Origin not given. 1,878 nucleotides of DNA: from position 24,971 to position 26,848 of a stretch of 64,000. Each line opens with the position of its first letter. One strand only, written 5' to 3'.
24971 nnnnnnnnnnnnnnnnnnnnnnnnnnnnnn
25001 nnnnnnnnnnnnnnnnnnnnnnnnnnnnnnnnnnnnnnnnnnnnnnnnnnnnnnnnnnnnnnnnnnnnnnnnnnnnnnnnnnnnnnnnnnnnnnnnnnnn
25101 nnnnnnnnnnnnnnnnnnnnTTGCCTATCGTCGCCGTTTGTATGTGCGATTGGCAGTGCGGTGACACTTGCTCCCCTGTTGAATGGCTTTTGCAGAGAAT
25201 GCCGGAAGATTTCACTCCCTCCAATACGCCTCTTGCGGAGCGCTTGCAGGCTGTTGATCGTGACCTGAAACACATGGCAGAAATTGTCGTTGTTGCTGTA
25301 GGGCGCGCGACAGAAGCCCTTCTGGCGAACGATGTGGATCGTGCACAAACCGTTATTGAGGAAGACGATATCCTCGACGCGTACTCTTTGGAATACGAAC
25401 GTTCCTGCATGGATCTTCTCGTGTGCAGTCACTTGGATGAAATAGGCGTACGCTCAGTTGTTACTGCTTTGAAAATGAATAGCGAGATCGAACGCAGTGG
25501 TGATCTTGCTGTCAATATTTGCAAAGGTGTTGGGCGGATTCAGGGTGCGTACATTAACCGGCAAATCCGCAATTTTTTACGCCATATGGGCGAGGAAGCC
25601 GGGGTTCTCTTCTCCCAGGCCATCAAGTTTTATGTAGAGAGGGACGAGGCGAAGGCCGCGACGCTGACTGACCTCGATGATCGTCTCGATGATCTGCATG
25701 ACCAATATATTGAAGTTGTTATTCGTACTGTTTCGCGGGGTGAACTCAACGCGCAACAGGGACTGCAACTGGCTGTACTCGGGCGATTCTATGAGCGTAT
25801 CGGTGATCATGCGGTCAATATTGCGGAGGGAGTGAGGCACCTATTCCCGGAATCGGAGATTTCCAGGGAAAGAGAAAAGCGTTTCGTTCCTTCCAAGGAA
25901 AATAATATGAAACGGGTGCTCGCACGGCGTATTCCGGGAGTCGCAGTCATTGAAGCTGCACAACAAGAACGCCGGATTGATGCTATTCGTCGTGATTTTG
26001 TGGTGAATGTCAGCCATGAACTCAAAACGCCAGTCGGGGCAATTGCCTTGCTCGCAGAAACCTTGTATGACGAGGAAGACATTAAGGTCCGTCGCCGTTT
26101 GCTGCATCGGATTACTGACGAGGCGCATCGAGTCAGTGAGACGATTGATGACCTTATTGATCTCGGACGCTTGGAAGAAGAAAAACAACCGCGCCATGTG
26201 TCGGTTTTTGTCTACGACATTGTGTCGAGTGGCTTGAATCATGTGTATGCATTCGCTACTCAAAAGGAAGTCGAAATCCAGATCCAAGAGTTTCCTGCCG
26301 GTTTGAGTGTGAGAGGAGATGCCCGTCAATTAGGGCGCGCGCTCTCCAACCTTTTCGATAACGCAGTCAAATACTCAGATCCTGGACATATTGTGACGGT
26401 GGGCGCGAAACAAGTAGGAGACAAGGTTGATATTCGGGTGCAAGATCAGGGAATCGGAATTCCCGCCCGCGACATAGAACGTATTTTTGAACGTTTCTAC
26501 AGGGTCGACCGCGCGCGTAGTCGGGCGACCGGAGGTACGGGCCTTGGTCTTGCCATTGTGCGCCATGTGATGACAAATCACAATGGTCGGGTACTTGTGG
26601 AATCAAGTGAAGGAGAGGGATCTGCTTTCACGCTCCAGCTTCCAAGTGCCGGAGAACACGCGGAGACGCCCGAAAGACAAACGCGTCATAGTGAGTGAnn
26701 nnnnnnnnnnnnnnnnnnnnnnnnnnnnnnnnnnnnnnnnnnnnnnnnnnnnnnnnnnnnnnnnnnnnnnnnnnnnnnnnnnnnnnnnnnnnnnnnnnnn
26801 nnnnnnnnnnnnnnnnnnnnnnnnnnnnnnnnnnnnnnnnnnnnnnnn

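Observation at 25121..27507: PhoU domain fused directly to a soluble histidine kinase, downstream of pstSCAB and with no separate phoU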

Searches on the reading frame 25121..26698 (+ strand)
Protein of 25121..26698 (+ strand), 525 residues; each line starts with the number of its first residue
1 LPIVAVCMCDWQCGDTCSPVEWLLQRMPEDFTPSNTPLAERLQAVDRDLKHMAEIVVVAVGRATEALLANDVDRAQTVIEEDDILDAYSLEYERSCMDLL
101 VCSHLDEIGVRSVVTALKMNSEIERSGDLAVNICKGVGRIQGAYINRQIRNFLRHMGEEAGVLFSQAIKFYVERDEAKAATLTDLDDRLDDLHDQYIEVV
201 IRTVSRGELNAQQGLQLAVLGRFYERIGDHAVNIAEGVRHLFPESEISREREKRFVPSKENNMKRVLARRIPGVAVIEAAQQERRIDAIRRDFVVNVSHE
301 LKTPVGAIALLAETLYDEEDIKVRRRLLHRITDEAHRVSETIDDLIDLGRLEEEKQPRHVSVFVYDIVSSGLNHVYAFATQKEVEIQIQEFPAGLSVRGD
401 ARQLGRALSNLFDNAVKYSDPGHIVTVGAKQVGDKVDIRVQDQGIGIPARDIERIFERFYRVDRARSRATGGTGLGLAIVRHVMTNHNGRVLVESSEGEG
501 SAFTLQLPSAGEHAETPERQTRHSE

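Call 6: search_protein_families(library=pfam, proteins=[window:25121-26698:+], max_evalue=0.01)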
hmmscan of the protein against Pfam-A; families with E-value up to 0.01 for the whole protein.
window:25121-26698:+ (525 aa): 4 families
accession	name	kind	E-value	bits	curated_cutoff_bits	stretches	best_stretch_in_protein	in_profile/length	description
PF01895.24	PhoU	-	3.2e-32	111.2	23.5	2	49-135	1-87/89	PhoU domain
PF02518.31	HATPase_c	-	2.3e-30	105.7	26.4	1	399-509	1-109/111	Histidine kinase-, DNA gyrase B-, and HSP90-like ATPase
PF00512.31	HisKA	-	2.9e-15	56.5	26.9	1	290-354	2-66/66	His Kinase A (phospho-acceptor) domain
PF13581.12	HATPase_c_2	-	0.0036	17.7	27.4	0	406-487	34-112/127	Histidine kinase-like ATPase domain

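Call 7: search_protein_families(library=ncbifam, proteins=[window:25121-26698:+], max_evalue=0.001)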
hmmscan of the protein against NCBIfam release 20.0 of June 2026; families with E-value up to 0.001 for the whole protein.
window:25121-26698:+ (525 aa): 87 families (the best 25 are shown)
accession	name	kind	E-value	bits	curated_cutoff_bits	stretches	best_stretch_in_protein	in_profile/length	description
NF046044.1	PnpS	equivalog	6.4e-74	249.3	400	1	274-508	154-390/390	two-component system histidine kinase PnpS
TIGR02966.1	phoR_proteo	equivalog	1.6e-69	234.5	334.2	1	275-506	99-332/333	phosphate regulon sensor histidine kinase PhoR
NF033092.0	HK_WalK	equivalog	1.3e-59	202.3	725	1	274-508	356-593/594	cell wall metabolism sensor histidine kinase WalK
NF041735.1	hist_kin_RppB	equivalog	5.9e-51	173.6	400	1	291-508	217-438/438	two-component system sensor histidine kinase RppB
NF008312.0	PRK11100.1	equivalog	1.1e-45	156.4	356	1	292-509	258-474/477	two-component system sensor histidine kinase CreC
NF008235.0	PRK11006.1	equivalog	1.5e-45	155.8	390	1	276-509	190-423/431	phosphate regulon sensor histidine kinase PhoR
NF033093.1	HK_VicK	exception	7.9e-44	150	680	1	274-512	193-438/448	cell wall metabolism sensor histidine kinase VicK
NF047874.1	MASE3_PAS_HK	subfamily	1.3e-42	146.4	560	1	281-515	389-631/655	MASE3 domain-containing sensor histidine kinase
NF040691.1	MtrAB_MtrB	equivalog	1.5e-42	146.3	450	1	286-512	267-495/507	MtrAB system histidine kinase MtrB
TIGR01386.1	cztS_silS_copS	subfamily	2e-42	145.7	292.55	1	292-508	243-457/457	heavy metal sensor histidine kinase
NF007007.0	PRK09470.1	equivalog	2.1e-40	139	486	1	291-509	246-459/463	envelope stress sensor histidine kinase CpxA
NF033091.0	HK_VanS_ACDEFG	equivalog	4.9e-39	134.2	400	1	286-508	70-293/293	vancomycin resistance histidine kinase VanS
NF041832.1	near_NosP_CTERM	subfamily_domain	1.2e-38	133.2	400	1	292-520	9-236/370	NahK/ErcS family hybrid sensor histidine kinase/response regulator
NF053855.1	HisKinPhoRBctds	equivalog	1.6e-38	132.5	500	1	278-507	350-581/583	two-component system sensor histidine kinase PhoR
NF012163.2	BaeS_SmeS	equivalog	1.1e-36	126.8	500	1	285-507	235-456/457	sensor histidine kinase efflux regulator BaeS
TIGR02135.1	phoU_full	equivalog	1.4e-34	119.6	130.25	1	38-238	3-203/212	phosphate signaling complex protein PhoU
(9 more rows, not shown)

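Call 9: find_homologous_proteins(query=window:25199-26695:+, max_evalue=1e-10)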
Query window:25199-26695:+ (499 aa): 8000 proteins with E <= 1e-10 among 8000 candidates; the best 120 are listed.
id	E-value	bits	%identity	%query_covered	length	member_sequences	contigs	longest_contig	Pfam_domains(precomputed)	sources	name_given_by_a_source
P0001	0.0e+0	1083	100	100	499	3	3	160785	PF01895.25,PF02518.32,PF00512.32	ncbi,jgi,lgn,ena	-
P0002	6.9e-131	456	50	97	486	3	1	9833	PF01895.25,PF02518.32,PF00512.32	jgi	-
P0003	1.3e-129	451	51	95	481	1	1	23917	PF01895.25,PF02518.32,PF00512.32,PF13589.13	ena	-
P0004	5.4e-129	449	49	96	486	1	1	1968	PF01895.25,PF02518.32,PF00512.32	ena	-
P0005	2.2e-126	441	50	95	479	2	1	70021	PF01895.25,PF13581.13,PF02518.32,PF00512.32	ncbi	-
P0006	1.1e-125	438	49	95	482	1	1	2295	PF01895.25,PF02518.32,PF00512.32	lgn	-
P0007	1.8e-125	438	50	96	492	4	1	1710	PF01895.25,PF02518.32,PF00512.32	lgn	-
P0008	1.8e-125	438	49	96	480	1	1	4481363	PF01895.25,PF13581.13,PF02518.32,PF00512.32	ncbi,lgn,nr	ncbi:MAG: phosphate signaling complex protein PhoU [Acidimicrobiales bacterium]|nr:phosphate signali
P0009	4.3e-125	436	48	95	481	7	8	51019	PF01895.25,PF02518.32,PF00512.32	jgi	jgi:phosphate transport system regulatory protein PhoU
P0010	7.3e-125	436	48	95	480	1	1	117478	PF01895.25,PF02518.32,PF00512.32,PF13589.13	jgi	jgi:phosphate transport system regulatory protein PhoU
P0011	1.2e-124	435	48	96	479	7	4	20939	PF01895.25,PF02518.32,PF00512.32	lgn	-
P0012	3.1e-124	434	49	95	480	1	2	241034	PF01895.25,PF13581.13,PF02518.32,PF00512.32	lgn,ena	-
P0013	3.1e-124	434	48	97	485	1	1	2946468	PF01895.25,PF02518.32,PF00512.32,PF13589.13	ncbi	ncbi:MAG: phosphate signaling complex protein PhoU [Acidimicrobiales bacterium]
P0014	4.2e-124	433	49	95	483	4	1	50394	PF01895.25,PF02518.32,PF00512.32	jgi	-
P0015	4.3e-124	433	49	95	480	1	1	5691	PF01895.25,PF13581.13,PF02518.32,PF00512.32,PF13589.13,PF14501.13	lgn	-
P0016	6.2e-124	433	48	96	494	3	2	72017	PF01895.25,PF13581.13,PF02518.32,PF00512.32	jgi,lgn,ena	-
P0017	7.9e-124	432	48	96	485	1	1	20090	PF01895.25,PF02518.32,PF00512.32,PF13589.13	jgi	jgi:phosphate transport system regulatory protein PhoU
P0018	9.0e-124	432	48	94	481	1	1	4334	PF01895.25,PF02518.32,PF00512.32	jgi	-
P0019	1.0e-123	432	49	95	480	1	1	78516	PF01895.25,PF02518.32,PF00512.32,PF13589.13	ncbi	-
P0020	1.4e-123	432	49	96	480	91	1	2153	PF01895.25,PF02518.32,PF00512.32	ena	-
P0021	2.2e-123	431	48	96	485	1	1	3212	PF01895.25,PF02518.32,PF00512.32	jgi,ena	-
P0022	5.4e-123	430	49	94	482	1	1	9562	PF01895.25,PF02518.32,PF00512.32,PF13589.13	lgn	-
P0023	5.8e-123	429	48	95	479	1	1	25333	PF01895.25,PF02518.32,PF00512.32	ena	-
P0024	6.8e-123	429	49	95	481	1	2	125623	PF01895.25,PF02518.32,PF00512.32,PF13589.13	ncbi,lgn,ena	-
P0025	7.1e-123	429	49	96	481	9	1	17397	PF01895.25,PF02518.32,PF00512.32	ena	-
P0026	7.2e-123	429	49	95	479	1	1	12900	PF01895.25,PF02518.32,PF00512.32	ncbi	ncbi:MAG: phosphate signaling complex protein PhoU [Actinomycetota bacterium]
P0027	7.4e-123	429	48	95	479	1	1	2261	PF01895.25,PF13581.13,PF02518.32,PF00512.32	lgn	-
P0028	8.6e-123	429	48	96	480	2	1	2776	PF01895.25,PF02518.32,PF00512.32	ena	-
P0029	8.6e-123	429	48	97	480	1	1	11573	PF01895.25,PF02518.32,PF00512.32,PF13589.13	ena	-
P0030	8.8e-123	429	48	96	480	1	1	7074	PF01895.25,PF02518.32,PF00512.32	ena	-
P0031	1.0e-122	429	48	96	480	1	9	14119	PF01895.25,PF02518.32,PF00512.32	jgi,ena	jgi:phosphate transport system regulatory protein PhoU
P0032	1.1e-122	429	48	96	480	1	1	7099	PF01895.25,PF02518.32,PF00512.32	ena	-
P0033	1.1e-122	429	48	97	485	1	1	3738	PF01895.25,PF02518.32,PF00512.32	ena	-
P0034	1.2e-122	428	48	96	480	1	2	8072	PF01895.25,PF02518.32,PF00512.32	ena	-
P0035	1.6e-122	428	48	97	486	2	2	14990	PF01895.25,PF02518.32,PF00512.32,PF14501.13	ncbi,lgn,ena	-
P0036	2.7e-122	427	49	97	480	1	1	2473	PF01895.25,PF02518.32,PF00512.32,PF13589.13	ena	-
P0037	4.2e-122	427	49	95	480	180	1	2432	PF01895.25,PF02518.32,PF00512.32,PF13589.13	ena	-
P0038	4.3e-122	427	49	95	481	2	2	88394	PF01895.25,PF02518.32,PF00512.32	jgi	jgi:phosphate transport system regulatory protein PhoU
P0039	4.5e-122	427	48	95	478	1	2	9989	PF01895.25,PF02518.32,PF00512.32,PF13589.13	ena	-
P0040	4.5e-122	427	50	95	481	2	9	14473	PF01895.25,PF02518.32,PF00512.32,PF13589.13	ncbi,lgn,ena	-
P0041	5.8e-122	426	48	96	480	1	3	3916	PF01895.25,PF02518.32,PF00512.32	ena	-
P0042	6.4e-122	426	48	95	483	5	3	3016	PF01895.25,PF02518.32,PF00512.32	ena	-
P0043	9.6e-122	425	47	95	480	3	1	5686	PF01895.25,PF02518.32,PF00512.32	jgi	jgi:phosphate transport system regulatory protein PhoU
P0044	9.8e-122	425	48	96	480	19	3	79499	PF01895.25,PF02518.32,PF00512.32,PF13589.13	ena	-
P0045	1.6e-121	425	48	94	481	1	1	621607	PF01895.25,PF13581.13,PF02518.32,PF00512.32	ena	-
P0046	1.6e-121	425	48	96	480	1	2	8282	PF01895.25,PF02518.32,PF00512.32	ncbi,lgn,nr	ncbi:MAG: hypothetical protein DHS20C19_14730 [Acidimicrobiales bacterium]|nr:MAG: hypothetical prot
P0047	2.8e-121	424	48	95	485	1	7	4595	PF01895.25,PF13581.13,PF02518.32,PF00512.32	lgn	-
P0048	2.8e-121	424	47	96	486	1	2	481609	PF01895.25,PF02518.32,PF00512.32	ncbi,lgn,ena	-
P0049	2.8e-121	424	48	94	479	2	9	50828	PF01895.25,PF02518.32,PF00512.32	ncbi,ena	-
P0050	3.7e-121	424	47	97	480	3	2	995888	PF01895.25,PF02518.32,PF00512.32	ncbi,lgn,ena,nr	ncbi:MAG: phosphate signaling complex protein PhoU [Acidimicrobiales bacterium]|nr:phosphate signali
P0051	3.7e-121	423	48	96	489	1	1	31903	PF01895.25,PF02518.32,PF00512.32,PF13589.13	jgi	jgi:phosphate transport system regulatory protein PhoU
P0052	4.6e-121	423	48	96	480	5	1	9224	PF01895.25,PF02518.32,PF00512.32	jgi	-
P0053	5.5e-121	423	48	95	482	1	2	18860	PF01895.25,PF13581.13,PF02518.32,PF00512.32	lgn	-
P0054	6.1e-121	423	49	96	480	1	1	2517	PF01895.25,PF02518.32,PF00512.32,PF13589.13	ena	-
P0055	6.1e-121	423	48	96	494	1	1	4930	PF01895.25,PF13581.13,PF02518.32,PF00512.32,PF13589.13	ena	-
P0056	8.1e-121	422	47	96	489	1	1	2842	PF01895.25,PF02518.32,PF00512.32,PF13589.13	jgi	jgi:phosphate transport system regulatory protein PhoU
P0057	8.7e-121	422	47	96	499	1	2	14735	PF01895.25,PF02518.32,PF00512.32,PF13589.13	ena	-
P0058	9.3e-121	422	48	96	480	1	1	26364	PF01895.25,PF02518.32,PF00512.32,PF13589.13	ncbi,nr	ncbi:MAG: phosphate signaling complex protein PhoU [Acidimicrobiaceae bacterium]|nr:phosphate signal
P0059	1.8e-120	421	49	95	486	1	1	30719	PF01895.25,PF02518.32,PF00512.32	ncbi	ncbi:MAG: phosphate signaling complex protein PhoU [Acidimicrobiales bacterium]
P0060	2.0e-120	421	48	95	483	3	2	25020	PF01895.25,PF13581.13,PF02518.32,PF00512.32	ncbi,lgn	-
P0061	2.0e-120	421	48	96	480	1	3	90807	PF01895.25,PF02518.32,PF00512.32,PF13589.13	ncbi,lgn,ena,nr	ncbi:MAG: phosphate signaling complex protein PhoU [Acidimicrobiaceae bacterium]|nr:phosphate signal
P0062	2.7e-120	421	47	94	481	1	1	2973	PF01895.25,PF02518.32,PF00512.32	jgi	jgi:phosphate transport system regulatory protein PhoU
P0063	2.7e-120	421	48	96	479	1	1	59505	PF01895.25,PF02518.32,PF00512.32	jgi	jgi:phosphate transport system regulatory protein PhoU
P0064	2.8e-120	421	48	95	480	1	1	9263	PF01895.25,PF02518.32,PF00512.32,PF13589.13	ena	-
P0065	3.8e-120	420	48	95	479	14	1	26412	PF01895.25,PF13581.13,PF02518.32,PF00512.32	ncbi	ncbi:MAG: phosphate signaling complex protein PhoU [Actinomycetota bacterium]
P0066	4.0e-120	420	47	96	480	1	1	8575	PF01895.25,PF02518.32,PF00512.32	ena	-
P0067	5.6e-120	420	49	96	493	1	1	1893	PF01895.25,PF02518.32,PF00512.32,PF13589.13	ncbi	-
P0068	7.3e-120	419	48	96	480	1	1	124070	PF01895.25,PF02518.32,PF00512.32,PF13589.13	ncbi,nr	ncbi:MAG: phosphate signaling complex protein PhoU [Acidimicrobiales bacterium]|nr:phosphate signali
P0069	8.2e-120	419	47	95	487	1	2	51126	PF01895.25,PF02518.32,PF00512.32,PF13589.13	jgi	-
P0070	8.3e-120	419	48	96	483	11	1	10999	PF01895.25,PF13581.13,PF02518.32,PF00512.32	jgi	-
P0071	8.7e-120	419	48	95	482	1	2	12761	PF01895.25,PF02518.32,PF00512.32,PF13589.13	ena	-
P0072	1.1e-119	419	47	96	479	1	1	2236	PF01895.25,PF13581.13,PF02518.32,PF00512.32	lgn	-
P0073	1.5e-119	418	46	95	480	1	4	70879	PF01895.25,PF02518.32,PF00512.32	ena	-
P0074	1.7e-119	418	49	95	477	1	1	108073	PF01895.25,PF02518.32,PF00512.32,PF13589.13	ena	-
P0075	2.4e-119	418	48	97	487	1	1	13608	PF01895.25,PF02518.32,PF00512.32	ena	-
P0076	3.0e-119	417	47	96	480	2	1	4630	PF01895.25,PF13581.13,PF02518.32,PF00512.32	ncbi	-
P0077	4.0e-119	417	49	95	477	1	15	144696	PF01895.25,PF02518.32,PF00512.32,PF13589.13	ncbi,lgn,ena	-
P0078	6.0e-119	416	47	98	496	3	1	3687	PF01895.25,PF02518.32,PF00512.32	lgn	-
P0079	6.5e-119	416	48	96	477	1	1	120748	PF01895.25,PF02518.32,PF00512.32,PF13589.13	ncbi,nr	ncbi:MAG: phosphate signaling complex protein PhoU [Acidimicrobiales bacterium]|nr:phosphate signali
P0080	1.1e-118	415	47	96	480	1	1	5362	PF01895.25,PF13581.13,PF02518.32,PF00512.32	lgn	-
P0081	1.2e-118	415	49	94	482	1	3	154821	PF01895.25,PF02518.32,PF00512.32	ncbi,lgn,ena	ncbi:MAG: phosphate signaling complex protein PhoU [Acidimicrobiales bacterium]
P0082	1.4e-118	415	47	96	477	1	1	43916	PF01895.25,PF13581.13,PF02518.32,PF00512.32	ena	-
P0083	1.5e-118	415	47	96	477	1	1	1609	PF01895.25,PF02518.32,PF00512.32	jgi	jgi:phosphate transport system regulatory protein PhoU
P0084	2.1e-118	414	48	95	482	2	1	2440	PF01895.25,PF02518.32,PF00512.32,PF13589.13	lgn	-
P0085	2.5e-118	414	48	95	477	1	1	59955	PF01895.25,PF02518.32,PF00512.32,PF13589.13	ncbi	-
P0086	2.6e-118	414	48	94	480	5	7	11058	PF01895.25,PF02518.32,PF00512.32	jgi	jgi:phosphate transport system regulatory protein PhoU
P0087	2.7e-118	414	49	95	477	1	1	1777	PF01895.25,PF02518.32,PF00512.32,PF13589.13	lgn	-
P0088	2.8e-118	414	48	95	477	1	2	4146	PF01895.25,PF02518.32,PF00512.32,PF13589.13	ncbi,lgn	-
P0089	3.2e-118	414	48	95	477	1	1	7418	PF01895.25,PF02518.32,PF00512.32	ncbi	-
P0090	3.5e-118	414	49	95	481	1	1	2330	PF01895.25,PF02518.32,PF00512.32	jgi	jgi:phosphate transport system regulatory protein PhoU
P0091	3.6e-118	414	48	95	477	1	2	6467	PF01895.25,PF02518.32,PF00512.32,PF13589.13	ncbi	-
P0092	8.8e-118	412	47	97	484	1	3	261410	PF01895.25,PF13581.13,PF02518.32,PF00512.32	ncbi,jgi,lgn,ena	-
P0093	1.2e-117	412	48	96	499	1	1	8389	PF01895.25,PF13581.13,PF02518.32,PF00512.32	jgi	-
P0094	2.3e-117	411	47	97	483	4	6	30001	PF01895.25,PF02518.32,PF00512.32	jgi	jgi:phosphate transport system regulatory protein PhoU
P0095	3.5e-117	410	48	95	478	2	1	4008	PF01895.25,PF02518.32,PF00512.32,PF13589.13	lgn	-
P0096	3.5e-117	410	47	96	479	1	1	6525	PF01895.25,PF02518.32,PF00512.32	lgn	-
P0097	3.8e-117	410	48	96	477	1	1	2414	PF01895.25,PF13581.13,PF02518.32,PF00512.32,PF13589.13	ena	-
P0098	3.9e-117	410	49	95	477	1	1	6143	PF01895.25,PF02518.32,PF00512.32,PF13589.13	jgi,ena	-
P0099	4.1e-117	410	46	96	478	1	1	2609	PF01895.25,PF02518.32,PF00512.32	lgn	-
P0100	4.5e-117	410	48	95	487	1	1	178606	PF01895.25,PF02518.32,PF00512.32,PF13589.13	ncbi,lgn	-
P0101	4.7e-117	410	48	95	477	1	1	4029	PF01895.25,PF02518.32,PF00512.32,PF13589.13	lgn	-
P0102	4.8e-117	410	47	96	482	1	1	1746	PF01895.25,PF13581.13,PF02518.32,PF00512.32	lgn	-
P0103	5.0e-117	410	46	97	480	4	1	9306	PF01895.25,PF13581.13,PF02518.32,PF00512.32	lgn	-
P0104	5.7e-117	410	48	95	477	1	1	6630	PF01895.25,PF02518.32,PF00512.32,PF13589.13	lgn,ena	-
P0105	6.0e-117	410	48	95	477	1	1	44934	PF01895.25,PF02518.32,PF00512.32,PF13589.13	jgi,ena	-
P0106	6.3e-117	410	48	95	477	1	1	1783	PF01895.25,PF02518.32,PF00512.32,PF13589.13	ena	-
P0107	7.2e-117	409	48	95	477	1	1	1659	PF01895.25,PF02518.32,PF00512.32,PF13589.13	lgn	-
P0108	9.0e-117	409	48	96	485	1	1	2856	PF01895.25,PF02518.32,PF00512.32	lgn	-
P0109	9.1e-117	409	47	96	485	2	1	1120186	PF01895.25,PF02518.32,PF00512.32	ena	-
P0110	9.9e-117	409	48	96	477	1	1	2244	PF01895.25,PF13581.13,PF02518.32,PF00512.32,PF13589.13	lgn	-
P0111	1.0e-116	409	46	95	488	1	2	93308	PF01895.25,PF02518.32,PF00512.32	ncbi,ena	-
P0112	1.2e-116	409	47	96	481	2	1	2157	PF01895.25,PF02518.32,PF00512.32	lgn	-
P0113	1.3e-116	409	48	95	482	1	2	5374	PF01895.25,PF13581.13,PF02518.32,PF00512.32,PF13589.13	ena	-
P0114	1.4e-116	408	47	95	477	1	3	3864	PF01895.25,PF02518.32,PF00512.32,PF13589.13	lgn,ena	-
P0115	1.8e-116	408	47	95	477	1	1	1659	PF01895.25,PF02518.32,PF00512.32,PF13589.13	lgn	-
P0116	1.8e-116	408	46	97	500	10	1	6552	PF01895.25,PF02518.32,PF00512.32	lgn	-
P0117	1.9e-116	408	47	96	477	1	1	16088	PF01895.25,PF02518.32,PF00512.32,PF13589.13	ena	-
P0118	2.1e-116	408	48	95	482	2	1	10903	PF01895.25,PF02518.32,PF00512.32,PF13589.13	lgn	-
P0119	2.3e-116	408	46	97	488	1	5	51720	PF01895.25,PF02518.32,PF00512.32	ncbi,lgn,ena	-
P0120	4.1e-116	407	47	98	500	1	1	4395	PF01895.25,PF02518.32,PF00512.32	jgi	jgi:phosphate transport system regulatory protein PhoU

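Call 11: find_encoding_contigs(protein=P0001, flank=10000, max_places=4)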
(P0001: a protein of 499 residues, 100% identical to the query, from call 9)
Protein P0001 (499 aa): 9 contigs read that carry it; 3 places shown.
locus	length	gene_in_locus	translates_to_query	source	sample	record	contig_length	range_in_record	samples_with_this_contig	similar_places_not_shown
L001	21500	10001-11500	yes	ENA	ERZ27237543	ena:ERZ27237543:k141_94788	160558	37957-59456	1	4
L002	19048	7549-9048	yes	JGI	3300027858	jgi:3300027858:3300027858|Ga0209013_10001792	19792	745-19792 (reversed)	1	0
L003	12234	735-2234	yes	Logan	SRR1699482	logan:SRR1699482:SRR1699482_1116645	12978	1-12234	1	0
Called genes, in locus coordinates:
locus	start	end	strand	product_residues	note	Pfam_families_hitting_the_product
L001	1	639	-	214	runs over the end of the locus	-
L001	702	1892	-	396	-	PF01663:Phosphodiest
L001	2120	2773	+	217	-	PF03807:F420_oxidored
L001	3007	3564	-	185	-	-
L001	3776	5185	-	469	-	PF00587:tRNA-synt_2b, PF03129:HGTP_anticodon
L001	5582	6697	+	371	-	PF12849:PBP_like_2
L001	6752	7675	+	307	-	PF00528:BPD_transp_1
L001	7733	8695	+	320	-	PF00528:BPD_transp_1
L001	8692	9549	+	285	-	PF20703:nSTAND1 (faint), PF00005:ABC_tran, PF02463:SMC_N (weak), PF13304:AAA_21 (faint)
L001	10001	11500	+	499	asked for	PF01895:PhoU, PF00512:HisKA, PF02518:HATPase_c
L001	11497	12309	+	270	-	PF00072:Response_reg, PF00486:Trans_reg_C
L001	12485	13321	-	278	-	PF12146:Hydrolase_4, PF00561:Abhydrolase_1, PF12697:Abhydrolase_6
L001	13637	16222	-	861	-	PF13191:AAA_16, PF05729:NACHT (weak), PF24883:NPHP3_N (weak)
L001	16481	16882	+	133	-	PF00355:Rieske, PF13806:Rieske_2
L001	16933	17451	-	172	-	-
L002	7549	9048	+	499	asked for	PF01895:PhoU, PF00512:HisKA, PF02518:HATPase_c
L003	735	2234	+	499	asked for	PF01895:PhoU, PF00512:HisKA, PF02518:HATPase_c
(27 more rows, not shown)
